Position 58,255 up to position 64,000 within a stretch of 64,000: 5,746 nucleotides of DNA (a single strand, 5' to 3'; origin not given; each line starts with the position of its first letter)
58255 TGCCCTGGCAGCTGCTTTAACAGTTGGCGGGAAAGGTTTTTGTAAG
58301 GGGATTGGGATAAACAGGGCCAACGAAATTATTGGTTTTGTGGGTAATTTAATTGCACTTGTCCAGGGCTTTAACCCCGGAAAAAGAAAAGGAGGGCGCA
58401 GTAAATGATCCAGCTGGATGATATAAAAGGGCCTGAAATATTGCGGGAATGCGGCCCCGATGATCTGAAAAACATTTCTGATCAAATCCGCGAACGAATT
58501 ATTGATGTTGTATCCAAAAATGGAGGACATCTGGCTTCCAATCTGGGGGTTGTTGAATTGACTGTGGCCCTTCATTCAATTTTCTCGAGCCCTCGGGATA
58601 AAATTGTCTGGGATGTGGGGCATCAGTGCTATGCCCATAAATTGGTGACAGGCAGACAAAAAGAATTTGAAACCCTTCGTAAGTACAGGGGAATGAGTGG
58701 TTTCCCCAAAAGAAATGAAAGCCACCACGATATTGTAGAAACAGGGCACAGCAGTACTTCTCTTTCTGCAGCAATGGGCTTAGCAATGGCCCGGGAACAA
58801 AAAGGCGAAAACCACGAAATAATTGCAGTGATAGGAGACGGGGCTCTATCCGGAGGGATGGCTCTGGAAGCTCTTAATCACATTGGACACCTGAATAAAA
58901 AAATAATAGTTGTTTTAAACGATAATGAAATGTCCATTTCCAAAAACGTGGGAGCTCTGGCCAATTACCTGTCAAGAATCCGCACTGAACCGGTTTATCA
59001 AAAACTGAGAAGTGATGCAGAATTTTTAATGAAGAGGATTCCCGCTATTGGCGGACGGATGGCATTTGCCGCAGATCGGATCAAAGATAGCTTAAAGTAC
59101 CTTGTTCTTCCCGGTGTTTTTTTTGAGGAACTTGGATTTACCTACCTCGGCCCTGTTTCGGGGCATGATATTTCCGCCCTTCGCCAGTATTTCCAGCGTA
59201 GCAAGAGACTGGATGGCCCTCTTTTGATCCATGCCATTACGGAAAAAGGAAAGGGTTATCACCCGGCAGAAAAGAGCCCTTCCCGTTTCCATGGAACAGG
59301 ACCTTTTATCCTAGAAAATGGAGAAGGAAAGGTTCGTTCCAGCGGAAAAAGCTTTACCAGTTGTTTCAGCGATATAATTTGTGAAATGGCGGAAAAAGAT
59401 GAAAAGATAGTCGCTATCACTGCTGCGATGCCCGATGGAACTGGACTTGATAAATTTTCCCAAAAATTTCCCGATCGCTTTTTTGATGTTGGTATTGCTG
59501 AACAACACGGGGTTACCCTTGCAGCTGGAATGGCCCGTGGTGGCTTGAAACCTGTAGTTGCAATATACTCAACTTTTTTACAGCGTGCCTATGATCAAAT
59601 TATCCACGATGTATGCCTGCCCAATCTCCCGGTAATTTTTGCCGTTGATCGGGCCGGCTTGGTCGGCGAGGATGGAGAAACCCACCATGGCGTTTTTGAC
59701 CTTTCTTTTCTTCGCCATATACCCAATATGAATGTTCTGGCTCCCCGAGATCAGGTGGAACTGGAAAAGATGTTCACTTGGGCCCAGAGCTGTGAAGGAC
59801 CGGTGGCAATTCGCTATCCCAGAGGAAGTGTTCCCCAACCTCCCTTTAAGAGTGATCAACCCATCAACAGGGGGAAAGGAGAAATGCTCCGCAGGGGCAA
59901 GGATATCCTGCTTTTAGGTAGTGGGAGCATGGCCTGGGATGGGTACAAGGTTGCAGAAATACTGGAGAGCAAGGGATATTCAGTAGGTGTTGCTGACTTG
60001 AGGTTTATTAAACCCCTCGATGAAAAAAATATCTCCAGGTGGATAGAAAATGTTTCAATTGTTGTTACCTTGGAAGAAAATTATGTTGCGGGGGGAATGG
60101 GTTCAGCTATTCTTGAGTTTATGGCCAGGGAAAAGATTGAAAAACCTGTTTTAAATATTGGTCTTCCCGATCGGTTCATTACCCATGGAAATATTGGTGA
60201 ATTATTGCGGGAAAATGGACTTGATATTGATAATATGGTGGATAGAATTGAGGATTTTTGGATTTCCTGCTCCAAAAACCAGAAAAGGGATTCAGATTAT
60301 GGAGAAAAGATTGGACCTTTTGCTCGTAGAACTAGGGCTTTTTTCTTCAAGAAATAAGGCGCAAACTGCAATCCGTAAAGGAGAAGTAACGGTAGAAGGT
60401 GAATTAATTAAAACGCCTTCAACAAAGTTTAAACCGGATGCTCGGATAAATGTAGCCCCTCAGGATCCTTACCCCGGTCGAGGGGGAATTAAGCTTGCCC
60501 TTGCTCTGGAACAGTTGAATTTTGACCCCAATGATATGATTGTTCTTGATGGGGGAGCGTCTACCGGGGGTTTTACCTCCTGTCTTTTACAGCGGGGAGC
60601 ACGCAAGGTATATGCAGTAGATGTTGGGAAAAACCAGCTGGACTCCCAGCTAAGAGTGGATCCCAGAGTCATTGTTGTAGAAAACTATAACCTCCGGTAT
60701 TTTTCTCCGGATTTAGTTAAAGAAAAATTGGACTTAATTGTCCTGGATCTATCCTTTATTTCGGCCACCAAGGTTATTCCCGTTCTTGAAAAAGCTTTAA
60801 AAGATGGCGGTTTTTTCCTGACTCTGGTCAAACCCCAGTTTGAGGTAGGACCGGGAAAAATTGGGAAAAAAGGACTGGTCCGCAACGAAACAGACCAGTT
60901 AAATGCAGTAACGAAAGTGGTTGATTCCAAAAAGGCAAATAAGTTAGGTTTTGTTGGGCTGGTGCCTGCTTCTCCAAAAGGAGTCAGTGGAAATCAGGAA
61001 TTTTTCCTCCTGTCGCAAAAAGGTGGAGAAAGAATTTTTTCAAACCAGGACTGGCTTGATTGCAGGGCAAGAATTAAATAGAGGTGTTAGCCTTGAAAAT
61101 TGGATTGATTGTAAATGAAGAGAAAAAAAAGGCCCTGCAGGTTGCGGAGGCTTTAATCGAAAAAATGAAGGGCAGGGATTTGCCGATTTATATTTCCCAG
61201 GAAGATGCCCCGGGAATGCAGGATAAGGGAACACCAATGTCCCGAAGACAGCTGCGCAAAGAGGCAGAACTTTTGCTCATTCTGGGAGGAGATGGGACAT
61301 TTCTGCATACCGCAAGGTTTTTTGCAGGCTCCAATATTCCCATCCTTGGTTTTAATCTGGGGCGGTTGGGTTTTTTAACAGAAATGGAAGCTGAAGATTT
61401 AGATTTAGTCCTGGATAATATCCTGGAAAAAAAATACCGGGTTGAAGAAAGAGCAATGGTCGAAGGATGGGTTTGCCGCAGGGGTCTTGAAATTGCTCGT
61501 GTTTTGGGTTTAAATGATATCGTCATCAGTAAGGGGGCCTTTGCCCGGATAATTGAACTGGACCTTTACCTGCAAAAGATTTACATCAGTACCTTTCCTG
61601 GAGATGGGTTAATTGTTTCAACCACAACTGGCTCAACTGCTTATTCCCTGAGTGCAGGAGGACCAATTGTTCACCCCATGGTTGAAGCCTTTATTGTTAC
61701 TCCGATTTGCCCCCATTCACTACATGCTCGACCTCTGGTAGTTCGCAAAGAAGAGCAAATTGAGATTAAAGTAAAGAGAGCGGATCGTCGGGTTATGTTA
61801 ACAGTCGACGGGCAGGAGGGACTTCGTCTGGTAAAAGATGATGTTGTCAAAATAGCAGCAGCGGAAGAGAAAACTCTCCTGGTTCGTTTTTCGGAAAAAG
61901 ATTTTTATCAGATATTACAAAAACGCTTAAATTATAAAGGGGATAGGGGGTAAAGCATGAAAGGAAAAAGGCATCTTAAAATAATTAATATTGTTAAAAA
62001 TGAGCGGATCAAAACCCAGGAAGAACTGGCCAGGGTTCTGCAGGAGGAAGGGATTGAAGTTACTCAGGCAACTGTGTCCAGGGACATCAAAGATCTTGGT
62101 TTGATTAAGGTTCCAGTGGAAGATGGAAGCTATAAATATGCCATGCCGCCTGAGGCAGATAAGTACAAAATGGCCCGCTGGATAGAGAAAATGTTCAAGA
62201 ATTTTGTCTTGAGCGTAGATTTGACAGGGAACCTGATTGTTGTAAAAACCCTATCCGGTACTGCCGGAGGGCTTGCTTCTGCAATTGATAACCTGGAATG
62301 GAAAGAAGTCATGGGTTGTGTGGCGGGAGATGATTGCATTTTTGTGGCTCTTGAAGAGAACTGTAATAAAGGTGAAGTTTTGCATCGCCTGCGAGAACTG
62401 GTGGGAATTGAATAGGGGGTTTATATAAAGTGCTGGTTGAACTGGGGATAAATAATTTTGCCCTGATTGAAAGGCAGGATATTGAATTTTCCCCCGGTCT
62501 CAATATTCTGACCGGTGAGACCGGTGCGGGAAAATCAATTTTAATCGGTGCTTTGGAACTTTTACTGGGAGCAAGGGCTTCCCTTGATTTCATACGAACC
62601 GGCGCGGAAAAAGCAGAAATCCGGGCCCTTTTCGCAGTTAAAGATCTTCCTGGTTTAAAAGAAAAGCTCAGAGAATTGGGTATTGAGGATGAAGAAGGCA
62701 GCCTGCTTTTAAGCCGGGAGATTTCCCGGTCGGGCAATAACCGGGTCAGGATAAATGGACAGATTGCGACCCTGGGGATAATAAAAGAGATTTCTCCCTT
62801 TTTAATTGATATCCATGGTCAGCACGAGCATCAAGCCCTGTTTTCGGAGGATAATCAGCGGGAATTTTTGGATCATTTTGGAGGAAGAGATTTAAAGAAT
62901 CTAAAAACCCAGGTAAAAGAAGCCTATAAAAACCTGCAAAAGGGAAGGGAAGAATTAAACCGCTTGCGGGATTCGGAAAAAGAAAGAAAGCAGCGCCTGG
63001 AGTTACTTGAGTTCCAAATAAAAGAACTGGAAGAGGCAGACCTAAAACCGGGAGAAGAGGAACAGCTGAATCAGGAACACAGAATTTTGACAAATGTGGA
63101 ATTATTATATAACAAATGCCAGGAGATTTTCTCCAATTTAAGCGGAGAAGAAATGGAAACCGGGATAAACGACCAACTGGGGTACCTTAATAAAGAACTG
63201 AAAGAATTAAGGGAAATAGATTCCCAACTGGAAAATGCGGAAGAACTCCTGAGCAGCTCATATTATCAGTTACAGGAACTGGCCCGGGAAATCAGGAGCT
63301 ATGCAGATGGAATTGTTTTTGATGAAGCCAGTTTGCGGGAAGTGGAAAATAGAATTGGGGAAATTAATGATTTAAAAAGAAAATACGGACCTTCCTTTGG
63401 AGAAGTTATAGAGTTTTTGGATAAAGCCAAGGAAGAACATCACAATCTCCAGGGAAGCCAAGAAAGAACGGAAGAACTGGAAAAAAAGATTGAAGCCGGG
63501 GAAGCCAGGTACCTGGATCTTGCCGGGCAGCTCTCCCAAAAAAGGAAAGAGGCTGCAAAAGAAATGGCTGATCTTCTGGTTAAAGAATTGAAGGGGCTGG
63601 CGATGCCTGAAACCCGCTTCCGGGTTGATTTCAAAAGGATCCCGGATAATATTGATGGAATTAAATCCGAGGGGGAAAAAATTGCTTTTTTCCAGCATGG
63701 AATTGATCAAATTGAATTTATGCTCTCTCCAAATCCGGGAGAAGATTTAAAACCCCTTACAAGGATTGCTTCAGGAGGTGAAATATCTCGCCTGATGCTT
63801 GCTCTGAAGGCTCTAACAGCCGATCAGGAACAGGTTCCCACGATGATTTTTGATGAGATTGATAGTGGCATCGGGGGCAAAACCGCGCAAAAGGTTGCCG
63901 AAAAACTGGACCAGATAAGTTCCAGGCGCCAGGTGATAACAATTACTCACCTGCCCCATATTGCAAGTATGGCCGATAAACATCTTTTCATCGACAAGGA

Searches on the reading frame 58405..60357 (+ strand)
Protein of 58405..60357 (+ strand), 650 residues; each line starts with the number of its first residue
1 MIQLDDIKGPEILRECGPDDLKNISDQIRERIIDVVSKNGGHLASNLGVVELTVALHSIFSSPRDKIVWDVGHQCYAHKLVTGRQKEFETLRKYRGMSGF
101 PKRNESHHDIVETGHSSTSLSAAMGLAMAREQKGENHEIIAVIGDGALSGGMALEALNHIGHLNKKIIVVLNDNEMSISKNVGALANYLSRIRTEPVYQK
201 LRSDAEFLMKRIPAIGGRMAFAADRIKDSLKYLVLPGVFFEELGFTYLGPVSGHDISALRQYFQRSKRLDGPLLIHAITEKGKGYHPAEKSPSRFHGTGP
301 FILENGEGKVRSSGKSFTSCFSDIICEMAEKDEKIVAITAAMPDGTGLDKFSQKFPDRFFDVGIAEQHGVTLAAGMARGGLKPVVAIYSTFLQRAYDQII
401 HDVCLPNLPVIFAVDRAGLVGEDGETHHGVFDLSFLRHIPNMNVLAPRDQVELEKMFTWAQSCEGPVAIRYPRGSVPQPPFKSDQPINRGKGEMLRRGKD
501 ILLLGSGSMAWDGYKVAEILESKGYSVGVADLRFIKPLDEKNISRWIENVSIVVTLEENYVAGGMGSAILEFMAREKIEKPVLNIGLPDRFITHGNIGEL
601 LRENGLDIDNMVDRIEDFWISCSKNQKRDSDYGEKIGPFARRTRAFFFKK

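Call 4: search_protein_families(library=pfam, proteins=[window:58405-60357:+])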
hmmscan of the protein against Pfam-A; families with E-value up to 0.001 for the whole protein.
window:58405-60357:+ (650 aa): 7 families
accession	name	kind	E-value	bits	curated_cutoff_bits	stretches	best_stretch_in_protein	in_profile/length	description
PF13292.11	DXP_synthase_N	-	4.3e-118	394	21.2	1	4-279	1-274/274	1-deoxy-D-xylulose-5-phosphate synthase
PF02779.29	Transket_pyr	-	5.5e-48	163.3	27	1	317-477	5-173/174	Transketolase, pyrimidine binding domain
PF02780.25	Transketolase_C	-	1.2e-28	100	25.9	1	490-610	1-123/124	Transketolase, C-terminal domain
PF00456.26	Transketolase_N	-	3.2e-08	33.4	22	1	24-182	5-191/334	Transketolase, thiamine diphosphate binding domain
PF17147.9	PFOR_II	-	2.5e-07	31.4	27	1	500-573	2-75/102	Pyruvate:ferredoxin oxidoreductase core domain II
PF02775.26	TPP_enzyme_C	-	1.6e-06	28.4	21.9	1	117-176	31-84/151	Thiamine pyrophosphate enzyme, C-terminal TPP binding domain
PF00676.26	E1_dh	-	9.7e-06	25.2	22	1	113-180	100-167/300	Dehydrogenase E1 component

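Call 56: search_protein_families(library=ncbifam, proteins=[window:58405-60357:+], max_evalue=1e-10)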
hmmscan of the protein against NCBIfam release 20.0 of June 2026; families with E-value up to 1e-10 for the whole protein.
window:58405-60357:+ (650 aa): 9 families
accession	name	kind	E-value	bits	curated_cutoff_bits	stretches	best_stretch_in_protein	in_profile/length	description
TIGR00204.1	dxs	equivalog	4e-256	851.4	465.95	1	7-617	4-613/616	1-deoxy-D-xylulose-5-phosphate synthase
NF003933.0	PRK05444.2-2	equivalog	2.6e-183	610.8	395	1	4-617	8-603/606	1-deoxy-D-xylulose-5-phosphate synthase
NF008968.0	PRK12315.1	subfamily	3.5e-164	547.3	510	2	239-617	203-579/582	1-deoxy-D-xylulose-5-phosphate synthase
NF004559.0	PRK05899.2-5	equivalog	2.1e-64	217.8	488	1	320-616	323-621/627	transketolase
NF004556.0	PRK05899.2-2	equivalog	1.3e-41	142.6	575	1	320-617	331-636/639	transketolase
TIGR00232.1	tktlase_bact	equivalog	9.5e-21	73.8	682.25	1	353-542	392-584/654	transketolase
NF004558.0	PRK05899.2-4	equivalog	9.2e-20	70.6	788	1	347-617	381-648/651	transketolase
NF006667.0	PRK09212.1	subfamily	5.2e-19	68.3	321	1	323-580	12-286/327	pyruvate dehydrogenase complex E1 component subunit beta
NF008854.0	PRK11892.1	equivalog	8.9e-15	54.3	454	1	336-576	163-418/464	pyruvate dehydrogenase complex E1 component subunit beta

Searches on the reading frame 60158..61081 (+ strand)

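Call 4: search_protein_families(library=pfam, proteins=[window:60158-61081:+])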
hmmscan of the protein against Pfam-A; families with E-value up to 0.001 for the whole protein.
window:60158-61081:+ (307 aa): 3 families
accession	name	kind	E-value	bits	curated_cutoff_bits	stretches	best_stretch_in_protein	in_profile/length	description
PF01728.25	FtsJ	-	8.6e-35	120.7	24.1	1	105-286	1-179/181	FtsJ-like methyltransferase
PF01479.30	S4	-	8.6e-12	45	22.8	1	51-97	2-48/48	S4 domain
PF22421.1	SYY_C-terminal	-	0.00072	19.8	27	0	49-97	18-66/83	Tyrosine--tRNA ligase SYY-like C-terminal domain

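Call 7: search_protein_families(library=ncbifam, proteins=[window:60158-61081:+], max_evalue=0.01)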
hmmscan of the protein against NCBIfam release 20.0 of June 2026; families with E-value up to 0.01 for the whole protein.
window:60158-61081:+ (307 aa): 6 families
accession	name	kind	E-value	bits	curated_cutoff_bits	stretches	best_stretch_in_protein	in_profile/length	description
TIGR00478.1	tly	subfamily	5.6e-67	225.4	185.8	1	51-281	1-228/228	TlyA family rRNA (cytidine-2'-O)-methyltransferase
NF049952.1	23rRNACMtaseTlyA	equivalog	1.5e-52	178.4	250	1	51-287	2-235/236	23S rRNA (cytidine-2'-O)-methyltransferase TlyA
NF003717.0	PRK05327.1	equivalog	1.8e-07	31.3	116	1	45-101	87-143/202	30S ribosomal protein S4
TIGR01017.1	rpsD_bact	equivalog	3.1e-06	27.1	177.2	1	45-102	85-142/200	30S ribosomal protein S4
TIGR02469.1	CbiT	equivalog_domain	0.0054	17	78.3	1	114-218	9-116/124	precorrin-6Y C5,15-methyltransferase (decarboxylating) subunit CbiT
NF003139.0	PRK04051.1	equivalog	0.0091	15.9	138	0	46-93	99-146/179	30S ribosomal protein S4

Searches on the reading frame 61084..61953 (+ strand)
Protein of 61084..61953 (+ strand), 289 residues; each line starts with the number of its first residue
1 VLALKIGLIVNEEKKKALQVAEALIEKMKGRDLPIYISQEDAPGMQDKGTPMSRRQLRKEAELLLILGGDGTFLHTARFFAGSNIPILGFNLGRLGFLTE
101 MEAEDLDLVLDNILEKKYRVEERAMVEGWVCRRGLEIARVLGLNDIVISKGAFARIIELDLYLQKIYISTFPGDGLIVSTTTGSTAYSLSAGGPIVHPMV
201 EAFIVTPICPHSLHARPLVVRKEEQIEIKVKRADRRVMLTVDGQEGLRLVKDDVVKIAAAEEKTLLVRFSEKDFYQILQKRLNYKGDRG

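Call 4: search_protein_families(library=pfam, proteins=[window:61084-61953:+])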
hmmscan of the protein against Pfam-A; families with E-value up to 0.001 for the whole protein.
window:61084-61953:+ (289 aa): 2 families
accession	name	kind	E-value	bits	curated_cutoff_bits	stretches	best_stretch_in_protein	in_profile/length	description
PF20143.4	NAD_kinase_C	-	6.7e-37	126.5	23.7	1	143-268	1-125/126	ATP-NAD kinase C-terminal domain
PF01513.26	NAD_kinase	-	1.7e-19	70.8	25.5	1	6-118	1-130/130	ATP-NAD kinase N-terminal domain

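Call 56: search_protein_families(library=ncbifam, proteins=[window:61084-61953:+], max_evalue=1e-10)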
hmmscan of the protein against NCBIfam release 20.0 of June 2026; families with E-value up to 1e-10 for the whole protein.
window:61084-61953:+ (289 aa): 18 families
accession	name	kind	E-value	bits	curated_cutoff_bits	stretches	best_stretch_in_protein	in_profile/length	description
NF002306.0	PRK01231.1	equivalog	8.7e-72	241.7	316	1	5-286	10-293/299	NAD(+) kinase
NF010678.0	PRK14076.1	equivalog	2.4e-65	221.5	493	1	4-283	292-568/570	bifunctional NADP phosphatase/NAD kinase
NF002561.0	PRK02155.1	equivalog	3e-65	220.4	371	1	6-285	9-288/297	NAD kinase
NF002521.0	PRK01911.1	equivalog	3.6e-64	217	309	1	5-285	2-287/292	NAD kinase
NF002892.0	PRK03372.1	equivalog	1.9e-63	214.7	299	1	7-282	9-292/312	NAD kinase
NF002732.0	PRK02649.1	equivalog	1.2e-59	202.3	348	1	5-284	3-291/305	NAD(+) kinase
NF010679.0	PRK14077.1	equivalog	1.6e-59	201.6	343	1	5-284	12-285/287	NAD(+) kinase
NF002984.0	PRK03708.1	equivalog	3.1e-59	200.7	326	1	4-283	1-274/277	NAD(+) kinase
NF002893.0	PRK03378.1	equivalog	3.1e-59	200.7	386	1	6-284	8-287/292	NAD(+) kinase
NF003391.0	PRK04539.1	equivalog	1.7e-58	198.1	470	1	5-284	7-291/296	inorganic polyphosphate/ATP-NAD kinase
NF002731.0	PRK02645.1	equivalog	2.6e-57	194.5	312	1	8-288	8-296/305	NAD(+) kinase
NF002255.0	PRK01185.1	subfamily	2.1e-56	191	304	1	4-280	1-264/271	NAD(+) kinase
NF002579.0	PRK02231.1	equivalog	9.5e-52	176.2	459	1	6-284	15-296/301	NAD(+) kinase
NF010677.0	PRK14075.1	equivalog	1.4e-44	152.6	260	1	57-284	39-252/257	NAD(+) kinase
NF003424.0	PRK04885.1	equivalog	1.8e-28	99.5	220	1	58-278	33-256/265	NAD kinase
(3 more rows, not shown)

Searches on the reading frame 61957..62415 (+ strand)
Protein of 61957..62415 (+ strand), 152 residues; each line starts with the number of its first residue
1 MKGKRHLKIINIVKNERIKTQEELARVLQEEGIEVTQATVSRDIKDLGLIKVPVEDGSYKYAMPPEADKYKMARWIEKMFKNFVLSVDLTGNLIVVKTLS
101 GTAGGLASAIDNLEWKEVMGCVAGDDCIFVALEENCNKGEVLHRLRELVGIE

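Call 4: search_protein_families(library=pfam, proteins=[window:61957-62415:+])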
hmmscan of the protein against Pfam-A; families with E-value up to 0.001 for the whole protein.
window:61957-62415:+ (152 aa): 3 families
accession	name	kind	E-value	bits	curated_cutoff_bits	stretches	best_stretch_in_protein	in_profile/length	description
PF01316.27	Arg_repressor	-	1.4e-24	86.1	27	1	2-67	3-68/70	Arginine repressor, DNA binding domain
PF02863.23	Arg_repressor_C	-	2.9e-23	81.9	25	1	80-146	1-67/68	Arginine repressor, C-terminal domain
PF01498.24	HTH_Tnp_Tc3_2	-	1.6e-05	25.5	31.5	1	8-49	3-44/72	Transposase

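Call 26: find_encoding_contigs(protein=window:61957-62415:+, flank=6000, max_places=3)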
Protein window:61957-62415:+ (152 aa): 23 contigs read that carry it; 3 places shown.
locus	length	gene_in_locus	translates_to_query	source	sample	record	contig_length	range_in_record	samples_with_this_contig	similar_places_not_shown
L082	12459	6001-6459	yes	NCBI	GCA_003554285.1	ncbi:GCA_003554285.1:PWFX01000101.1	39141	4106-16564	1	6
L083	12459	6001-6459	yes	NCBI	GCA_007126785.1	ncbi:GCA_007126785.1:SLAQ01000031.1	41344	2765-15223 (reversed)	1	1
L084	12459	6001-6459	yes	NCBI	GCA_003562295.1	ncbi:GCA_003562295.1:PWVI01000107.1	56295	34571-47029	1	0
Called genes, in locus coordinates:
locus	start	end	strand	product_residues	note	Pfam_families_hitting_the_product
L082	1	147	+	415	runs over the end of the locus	PF13742:tRNA_anti_2, PF01336:tRNA_anti-codon, PF02601:Exonuc_VII_L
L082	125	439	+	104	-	PF02609:Exonuc_VII_S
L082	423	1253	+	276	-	PF00348:polyprenyl_synt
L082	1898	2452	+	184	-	-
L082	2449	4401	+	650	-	PF00456:Transketolase_N, PF13292:DXP_synthase_N, PF00676:E1_dh (weak), PF02775:TPP_enzyme_C (weak), PF02779:Transket_pyr, PF02780:Transketolase_C, PF17147:PFOR_II (weak)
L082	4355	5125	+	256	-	PF01479:S4, PF01728:FtsJ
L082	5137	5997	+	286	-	PF01513:NAD_kinase, PF20143:NAD_kinase_C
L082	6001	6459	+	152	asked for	PF01316:Arg_repressor, PF01498:HTH_Tnp_Tc3_2 (weak), PF02863:Arg_repressor_C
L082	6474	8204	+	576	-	PF02463:SMC_N, PF13175:AAA_15 (faint), PF13476:AAA_23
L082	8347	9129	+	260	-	PF00072:Response_reg, PF08769:Spo0A_C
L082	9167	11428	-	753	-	PF00005:ABC_tran, PF02463:SMC_N (faint), PF13555:AAA_29 (faint), PF13238:AAA_18 (faint), PF13304:AAA_21 (faint), PF08352:oligo_HPY, PF00005:ABC_tran, PF08352:oligo_HPY, +1 more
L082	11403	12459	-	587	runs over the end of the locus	PF14870:PSII_BNR (faint), PF00528:BPD_transp_1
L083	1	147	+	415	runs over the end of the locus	PF13742:tRNA_anti_2, PF01336:tRNA_anti-codon, PF02601:Exonuc_VII_L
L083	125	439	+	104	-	PF02609:Exonuc_VII_S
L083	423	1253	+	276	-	PF00348:polyprenyl_synt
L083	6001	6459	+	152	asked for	PF01316:Arg_repressor, PF01498:HTH_Tnp_Tc3_2 (weak), PF02863:Arg_repressor_C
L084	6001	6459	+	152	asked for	PF01316:Arg_repressor, PF01498:HTH_Tnp_Tc3_2 (weak), PF02863:Arg_repressor_C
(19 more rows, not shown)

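Call 54: list_cluster_members(proteins=[window:61957-62415:+, window:57854-58405:+, window:58405-60357:+, P0002])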
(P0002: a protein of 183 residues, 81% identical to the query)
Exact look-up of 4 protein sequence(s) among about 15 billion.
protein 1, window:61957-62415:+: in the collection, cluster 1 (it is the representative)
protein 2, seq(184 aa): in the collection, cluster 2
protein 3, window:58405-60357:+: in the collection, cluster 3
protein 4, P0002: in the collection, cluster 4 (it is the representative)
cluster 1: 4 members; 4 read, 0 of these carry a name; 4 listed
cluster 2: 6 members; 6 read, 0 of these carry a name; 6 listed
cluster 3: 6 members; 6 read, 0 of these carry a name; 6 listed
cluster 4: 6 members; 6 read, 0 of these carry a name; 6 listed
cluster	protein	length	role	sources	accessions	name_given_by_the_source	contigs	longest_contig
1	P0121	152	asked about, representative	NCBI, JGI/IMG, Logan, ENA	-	-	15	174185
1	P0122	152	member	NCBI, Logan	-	-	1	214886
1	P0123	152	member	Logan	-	-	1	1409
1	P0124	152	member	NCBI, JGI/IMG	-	-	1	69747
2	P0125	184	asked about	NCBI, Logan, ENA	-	-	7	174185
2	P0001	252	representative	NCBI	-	-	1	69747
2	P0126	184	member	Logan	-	-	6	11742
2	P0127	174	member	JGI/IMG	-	-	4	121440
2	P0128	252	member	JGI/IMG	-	-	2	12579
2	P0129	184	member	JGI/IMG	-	-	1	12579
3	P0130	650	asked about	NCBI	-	-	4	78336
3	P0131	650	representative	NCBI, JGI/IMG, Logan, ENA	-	-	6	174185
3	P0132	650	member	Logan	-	-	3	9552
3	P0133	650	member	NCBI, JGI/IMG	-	-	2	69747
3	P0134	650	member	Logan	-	-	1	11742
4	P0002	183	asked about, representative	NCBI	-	-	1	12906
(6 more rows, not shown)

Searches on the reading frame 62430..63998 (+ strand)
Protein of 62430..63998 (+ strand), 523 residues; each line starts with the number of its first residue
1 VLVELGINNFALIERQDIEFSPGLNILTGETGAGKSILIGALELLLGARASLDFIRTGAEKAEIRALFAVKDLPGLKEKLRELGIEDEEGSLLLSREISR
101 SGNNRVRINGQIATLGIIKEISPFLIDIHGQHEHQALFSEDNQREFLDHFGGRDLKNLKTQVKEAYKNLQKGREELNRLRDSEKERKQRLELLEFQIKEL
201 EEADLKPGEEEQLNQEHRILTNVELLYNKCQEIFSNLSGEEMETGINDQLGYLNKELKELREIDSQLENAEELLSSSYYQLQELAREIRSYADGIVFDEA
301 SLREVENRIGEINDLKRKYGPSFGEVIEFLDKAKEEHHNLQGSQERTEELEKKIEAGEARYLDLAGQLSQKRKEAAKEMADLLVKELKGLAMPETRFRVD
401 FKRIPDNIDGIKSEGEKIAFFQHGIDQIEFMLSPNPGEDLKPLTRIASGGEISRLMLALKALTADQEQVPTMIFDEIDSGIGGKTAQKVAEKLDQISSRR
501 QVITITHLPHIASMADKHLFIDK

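Call 56: search_protein_families(library=ncbifam, proteins=[window:62430-63998:+], max_evalue=1e-10)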
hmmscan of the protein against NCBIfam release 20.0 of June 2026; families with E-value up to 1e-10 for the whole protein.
window:62430-63998:+ (523 aa): 4 families
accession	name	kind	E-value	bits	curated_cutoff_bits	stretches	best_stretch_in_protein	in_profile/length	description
TIGR00634.1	recN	equivalog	5e-159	530.8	407.85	1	1-523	1-517/563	DNA repair protein RecN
NF008121.0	PRK10869.1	equivalog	5.3e-124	414.7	418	1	1-523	1-507/553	DNA repair protein RecN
NF045780.1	TrlF_fam_ATP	equivalog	3.9e-12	45.7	350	1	13-405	300-721/944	TrlF family AAA-like ATPase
TIGR02169.1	SMC_prok_A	equivalog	5e-11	41.1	729.4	0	154-382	704-927/1165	chromosome segregation protein SMC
